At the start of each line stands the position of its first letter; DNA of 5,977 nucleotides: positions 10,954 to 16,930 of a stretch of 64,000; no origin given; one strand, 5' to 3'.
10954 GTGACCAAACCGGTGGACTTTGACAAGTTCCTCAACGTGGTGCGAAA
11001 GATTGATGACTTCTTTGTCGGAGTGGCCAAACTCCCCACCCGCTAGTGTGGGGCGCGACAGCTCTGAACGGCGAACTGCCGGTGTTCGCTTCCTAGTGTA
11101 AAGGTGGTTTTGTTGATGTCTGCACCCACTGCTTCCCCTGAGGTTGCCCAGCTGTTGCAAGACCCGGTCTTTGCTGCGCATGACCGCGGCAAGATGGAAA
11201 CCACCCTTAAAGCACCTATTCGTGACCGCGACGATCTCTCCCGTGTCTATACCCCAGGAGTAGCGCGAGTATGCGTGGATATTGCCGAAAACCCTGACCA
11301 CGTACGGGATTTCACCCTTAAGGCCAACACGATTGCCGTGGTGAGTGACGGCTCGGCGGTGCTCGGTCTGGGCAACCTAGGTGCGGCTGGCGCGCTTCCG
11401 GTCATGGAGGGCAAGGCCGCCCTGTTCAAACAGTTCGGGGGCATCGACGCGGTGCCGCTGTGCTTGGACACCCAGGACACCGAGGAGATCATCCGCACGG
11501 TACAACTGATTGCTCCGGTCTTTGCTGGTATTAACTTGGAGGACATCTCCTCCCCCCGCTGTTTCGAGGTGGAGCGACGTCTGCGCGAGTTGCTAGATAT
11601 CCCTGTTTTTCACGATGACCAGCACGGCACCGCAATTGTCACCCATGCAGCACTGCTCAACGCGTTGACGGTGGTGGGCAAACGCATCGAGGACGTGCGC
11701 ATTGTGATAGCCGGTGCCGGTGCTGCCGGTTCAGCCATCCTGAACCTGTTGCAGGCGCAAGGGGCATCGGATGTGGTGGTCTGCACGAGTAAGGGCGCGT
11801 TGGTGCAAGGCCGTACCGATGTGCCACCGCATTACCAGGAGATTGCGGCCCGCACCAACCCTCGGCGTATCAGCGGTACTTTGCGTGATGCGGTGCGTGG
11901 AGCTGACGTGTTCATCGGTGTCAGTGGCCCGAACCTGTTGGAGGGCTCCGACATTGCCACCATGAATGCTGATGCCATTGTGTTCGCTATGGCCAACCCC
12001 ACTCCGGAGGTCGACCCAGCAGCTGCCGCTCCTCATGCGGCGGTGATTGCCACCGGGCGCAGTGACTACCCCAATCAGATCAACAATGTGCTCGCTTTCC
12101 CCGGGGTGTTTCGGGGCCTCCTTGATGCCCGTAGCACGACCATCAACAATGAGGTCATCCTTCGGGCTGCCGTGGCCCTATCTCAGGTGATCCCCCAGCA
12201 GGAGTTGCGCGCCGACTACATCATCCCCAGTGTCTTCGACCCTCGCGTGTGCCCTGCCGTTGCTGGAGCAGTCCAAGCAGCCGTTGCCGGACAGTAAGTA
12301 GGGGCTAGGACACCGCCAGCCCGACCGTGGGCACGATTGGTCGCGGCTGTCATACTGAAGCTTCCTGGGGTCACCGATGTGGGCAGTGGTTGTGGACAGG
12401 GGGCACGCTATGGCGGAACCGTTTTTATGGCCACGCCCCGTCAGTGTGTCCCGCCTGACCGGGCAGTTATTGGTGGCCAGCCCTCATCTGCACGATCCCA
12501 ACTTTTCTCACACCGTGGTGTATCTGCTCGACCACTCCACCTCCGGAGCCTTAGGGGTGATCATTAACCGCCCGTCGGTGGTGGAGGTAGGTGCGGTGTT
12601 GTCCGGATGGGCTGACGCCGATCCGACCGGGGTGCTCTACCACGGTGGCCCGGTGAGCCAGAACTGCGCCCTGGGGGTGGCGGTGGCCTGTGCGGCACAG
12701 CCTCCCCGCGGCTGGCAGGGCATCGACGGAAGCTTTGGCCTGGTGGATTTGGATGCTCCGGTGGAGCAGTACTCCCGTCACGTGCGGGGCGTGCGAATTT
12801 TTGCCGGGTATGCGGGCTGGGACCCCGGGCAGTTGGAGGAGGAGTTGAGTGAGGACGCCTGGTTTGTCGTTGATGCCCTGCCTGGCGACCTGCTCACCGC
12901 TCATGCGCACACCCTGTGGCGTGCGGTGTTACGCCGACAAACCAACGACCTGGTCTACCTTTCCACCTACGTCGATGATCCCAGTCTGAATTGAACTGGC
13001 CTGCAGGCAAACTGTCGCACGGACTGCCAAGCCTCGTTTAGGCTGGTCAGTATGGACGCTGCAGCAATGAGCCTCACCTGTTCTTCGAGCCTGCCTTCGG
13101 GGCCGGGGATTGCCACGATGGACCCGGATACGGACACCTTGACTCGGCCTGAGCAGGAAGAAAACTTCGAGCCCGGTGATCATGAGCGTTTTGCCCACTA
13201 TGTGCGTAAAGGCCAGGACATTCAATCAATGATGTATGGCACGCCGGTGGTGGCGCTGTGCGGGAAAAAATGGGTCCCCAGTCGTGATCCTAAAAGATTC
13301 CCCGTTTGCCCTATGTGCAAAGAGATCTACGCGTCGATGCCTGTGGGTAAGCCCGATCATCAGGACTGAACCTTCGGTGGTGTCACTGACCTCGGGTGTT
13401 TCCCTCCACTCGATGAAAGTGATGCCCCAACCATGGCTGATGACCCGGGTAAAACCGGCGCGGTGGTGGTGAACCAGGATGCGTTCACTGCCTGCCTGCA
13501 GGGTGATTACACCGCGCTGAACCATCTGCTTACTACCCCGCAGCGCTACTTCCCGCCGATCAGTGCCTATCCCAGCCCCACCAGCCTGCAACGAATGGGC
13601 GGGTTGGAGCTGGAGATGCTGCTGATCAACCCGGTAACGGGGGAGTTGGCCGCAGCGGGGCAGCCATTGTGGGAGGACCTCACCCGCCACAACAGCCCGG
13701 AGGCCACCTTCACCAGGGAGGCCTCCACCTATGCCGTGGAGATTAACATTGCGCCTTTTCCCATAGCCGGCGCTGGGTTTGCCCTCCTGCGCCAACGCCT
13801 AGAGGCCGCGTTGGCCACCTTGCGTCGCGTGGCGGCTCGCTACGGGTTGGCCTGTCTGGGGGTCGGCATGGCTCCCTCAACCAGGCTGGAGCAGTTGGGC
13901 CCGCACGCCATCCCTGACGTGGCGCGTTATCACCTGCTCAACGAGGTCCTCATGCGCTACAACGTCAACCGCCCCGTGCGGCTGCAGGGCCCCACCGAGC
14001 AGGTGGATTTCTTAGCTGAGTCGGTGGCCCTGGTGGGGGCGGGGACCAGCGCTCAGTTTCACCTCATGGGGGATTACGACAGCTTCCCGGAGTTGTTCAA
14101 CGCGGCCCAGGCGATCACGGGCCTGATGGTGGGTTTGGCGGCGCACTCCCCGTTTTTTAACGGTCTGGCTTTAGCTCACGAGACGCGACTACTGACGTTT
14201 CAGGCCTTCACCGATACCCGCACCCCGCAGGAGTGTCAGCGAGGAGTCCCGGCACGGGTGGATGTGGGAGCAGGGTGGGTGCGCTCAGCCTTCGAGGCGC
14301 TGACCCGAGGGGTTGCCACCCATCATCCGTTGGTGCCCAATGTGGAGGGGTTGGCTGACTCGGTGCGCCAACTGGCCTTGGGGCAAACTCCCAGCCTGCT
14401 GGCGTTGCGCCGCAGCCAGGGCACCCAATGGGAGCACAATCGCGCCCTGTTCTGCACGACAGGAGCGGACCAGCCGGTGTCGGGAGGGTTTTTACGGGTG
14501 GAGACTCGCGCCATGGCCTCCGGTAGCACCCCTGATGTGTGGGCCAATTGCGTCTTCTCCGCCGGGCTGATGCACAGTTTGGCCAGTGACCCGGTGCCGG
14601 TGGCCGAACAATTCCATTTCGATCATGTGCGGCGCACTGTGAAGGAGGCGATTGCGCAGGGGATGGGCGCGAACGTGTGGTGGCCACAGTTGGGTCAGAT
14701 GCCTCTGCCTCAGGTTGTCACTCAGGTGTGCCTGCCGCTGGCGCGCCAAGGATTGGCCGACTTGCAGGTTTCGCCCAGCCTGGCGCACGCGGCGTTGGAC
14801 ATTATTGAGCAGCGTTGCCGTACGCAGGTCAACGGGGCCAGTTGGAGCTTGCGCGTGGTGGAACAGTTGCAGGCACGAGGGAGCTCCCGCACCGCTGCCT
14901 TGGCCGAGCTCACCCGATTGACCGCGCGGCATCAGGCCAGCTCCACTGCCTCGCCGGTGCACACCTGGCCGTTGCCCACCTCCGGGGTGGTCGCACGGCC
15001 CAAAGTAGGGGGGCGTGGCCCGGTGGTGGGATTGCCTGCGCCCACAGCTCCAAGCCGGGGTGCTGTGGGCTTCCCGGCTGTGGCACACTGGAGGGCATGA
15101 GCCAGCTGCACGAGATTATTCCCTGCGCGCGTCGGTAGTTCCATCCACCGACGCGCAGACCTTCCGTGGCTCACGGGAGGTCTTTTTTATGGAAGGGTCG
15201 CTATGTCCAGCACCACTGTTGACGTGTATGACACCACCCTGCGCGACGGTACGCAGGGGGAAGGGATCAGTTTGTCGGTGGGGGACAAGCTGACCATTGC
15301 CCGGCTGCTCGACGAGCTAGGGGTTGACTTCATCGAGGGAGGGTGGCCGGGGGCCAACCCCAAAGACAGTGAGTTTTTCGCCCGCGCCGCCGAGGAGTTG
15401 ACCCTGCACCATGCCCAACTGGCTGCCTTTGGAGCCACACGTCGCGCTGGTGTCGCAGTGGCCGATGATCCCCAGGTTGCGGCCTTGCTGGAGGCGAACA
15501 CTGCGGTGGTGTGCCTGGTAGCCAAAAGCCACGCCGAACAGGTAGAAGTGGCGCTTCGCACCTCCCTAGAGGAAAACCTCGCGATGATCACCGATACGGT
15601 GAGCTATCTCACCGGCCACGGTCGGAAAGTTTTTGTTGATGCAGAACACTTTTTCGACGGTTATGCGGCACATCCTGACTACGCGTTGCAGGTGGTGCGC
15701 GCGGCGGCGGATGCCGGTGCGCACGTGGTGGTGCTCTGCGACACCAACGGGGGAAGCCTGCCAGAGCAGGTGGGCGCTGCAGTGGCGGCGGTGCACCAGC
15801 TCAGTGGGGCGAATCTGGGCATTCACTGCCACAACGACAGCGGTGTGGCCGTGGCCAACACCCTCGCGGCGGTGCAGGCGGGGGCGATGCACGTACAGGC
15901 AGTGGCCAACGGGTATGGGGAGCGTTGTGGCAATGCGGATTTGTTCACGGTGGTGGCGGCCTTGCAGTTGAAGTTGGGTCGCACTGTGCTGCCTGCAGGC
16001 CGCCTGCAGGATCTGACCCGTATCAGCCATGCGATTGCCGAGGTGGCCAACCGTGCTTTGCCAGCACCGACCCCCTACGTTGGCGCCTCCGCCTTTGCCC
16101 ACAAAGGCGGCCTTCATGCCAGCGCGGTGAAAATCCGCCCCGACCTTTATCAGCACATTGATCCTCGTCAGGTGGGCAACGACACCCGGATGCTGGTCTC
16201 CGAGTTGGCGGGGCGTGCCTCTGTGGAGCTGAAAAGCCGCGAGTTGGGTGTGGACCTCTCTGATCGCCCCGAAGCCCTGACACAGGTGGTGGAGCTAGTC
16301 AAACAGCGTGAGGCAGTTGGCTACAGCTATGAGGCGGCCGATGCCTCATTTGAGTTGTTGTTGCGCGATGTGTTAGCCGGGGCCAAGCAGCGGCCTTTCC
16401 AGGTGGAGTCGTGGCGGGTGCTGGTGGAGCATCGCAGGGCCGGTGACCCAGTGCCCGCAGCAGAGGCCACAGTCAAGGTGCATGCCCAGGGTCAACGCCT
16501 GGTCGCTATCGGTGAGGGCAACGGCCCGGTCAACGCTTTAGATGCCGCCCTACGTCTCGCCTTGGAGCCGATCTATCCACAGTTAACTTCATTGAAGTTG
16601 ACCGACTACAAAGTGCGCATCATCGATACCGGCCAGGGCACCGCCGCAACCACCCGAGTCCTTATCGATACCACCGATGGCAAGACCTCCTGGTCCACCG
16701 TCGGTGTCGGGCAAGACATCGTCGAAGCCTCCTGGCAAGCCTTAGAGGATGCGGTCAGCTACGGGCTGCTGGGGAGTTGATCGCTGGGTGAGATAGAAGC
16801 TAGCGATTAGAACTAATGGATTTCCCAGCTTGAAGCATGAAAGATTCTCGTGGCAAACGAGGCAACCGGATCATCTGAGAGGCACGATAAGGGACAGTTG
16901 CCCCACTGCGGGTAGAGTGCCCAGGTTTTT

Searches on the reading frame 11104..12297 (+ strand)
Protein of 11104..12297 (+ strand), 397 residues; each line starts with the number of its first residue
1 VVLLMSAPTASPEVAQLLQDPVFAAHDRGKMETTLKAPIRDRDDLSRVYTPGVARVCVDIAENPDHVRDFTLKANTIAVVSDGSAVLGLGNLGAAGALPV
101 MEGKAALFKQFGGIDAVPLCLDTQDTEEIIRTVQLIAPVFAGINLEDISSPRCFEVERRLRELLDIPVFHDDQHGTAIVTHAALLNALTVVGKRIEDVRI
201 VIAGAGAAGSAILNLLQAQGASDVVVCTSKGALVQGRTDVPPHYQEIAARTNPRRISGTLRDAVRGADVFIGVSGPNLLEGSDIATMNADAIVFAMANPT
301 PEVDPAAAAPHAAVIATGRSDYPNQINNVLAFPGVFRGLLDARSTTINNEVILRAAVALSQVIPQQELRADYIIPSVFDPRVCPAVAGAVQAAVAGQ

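Call 14: search_protein_families(library=pfam, proteins=[window:11104-12297:+], max_evalue=0.001)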
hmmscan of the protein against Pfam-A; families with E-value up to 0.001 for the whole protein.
window:11104-12297:+ (397 aa): 2 families
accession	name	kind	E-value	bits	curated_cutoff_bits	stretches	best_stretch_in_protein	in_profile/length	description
PF00390.24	malic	-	2.7e-30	106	23.1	1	29-161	2-182/182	Malic enzyme, N-terminal domain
PF03949.21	Malic_M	-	5e-21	75.6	23.5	1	175-381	3-243/258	Malic enzyme, NAD binding domain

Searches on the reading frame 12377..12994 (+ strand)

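Call 15: search_protein_families(library=pfam, proteins=[window:12377-12994:+], max_evalue=0.001)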
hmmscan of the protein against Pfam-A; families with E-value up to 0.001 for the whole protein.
window:12377-12994:+ (205 aa): 1 family
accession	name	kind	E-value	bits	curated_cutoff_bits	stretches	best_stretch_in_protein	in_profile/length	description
PF02622.21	DUF179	-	3.3e-34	118.6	27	1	36-187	1-155/157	AlgH-like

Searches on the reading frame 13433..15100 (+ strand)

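Call 14: search_protein_families(library=pfam, proteins=[window:13433-15100:+], max_evalue=0.001)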
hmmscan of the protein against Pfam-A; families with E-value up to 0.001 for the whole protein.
window:13433-15100:+ (555 aa): 1 family
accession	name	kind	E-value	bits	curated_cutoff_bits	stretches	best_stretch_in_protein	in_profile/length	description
PF04107.18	GCS2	-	6.1e-07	29.5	21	1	57-154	2-96/291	Glutamate-cysteine ligase family 2(GCS2)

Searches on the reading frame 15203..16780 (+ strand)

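Call 14: search_protein_families(library=pfam, proteins=[window:15203-16780:+], max_evalue=0.001)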
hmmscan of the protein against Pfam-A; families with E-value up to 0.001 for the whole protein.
window:15203-16780:+ (525 aa): 3 families
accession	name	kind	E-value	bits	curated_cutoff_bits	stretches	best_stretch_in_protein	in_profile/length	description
PF00682.25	HMGL-like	-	1.1e-45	156.6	29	1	6-276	2-258/260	HMGL-like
PF08502.15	LeuA_dimer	-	2.7e-30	105.4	24.9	1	378-520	2-129/131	LeuA allosteric (dimerisation) domain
PF22617.1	HCS_D2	-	3.4e-12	47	27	1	293-368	2-76/82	Homocitrate synthase post-HMGL domain-like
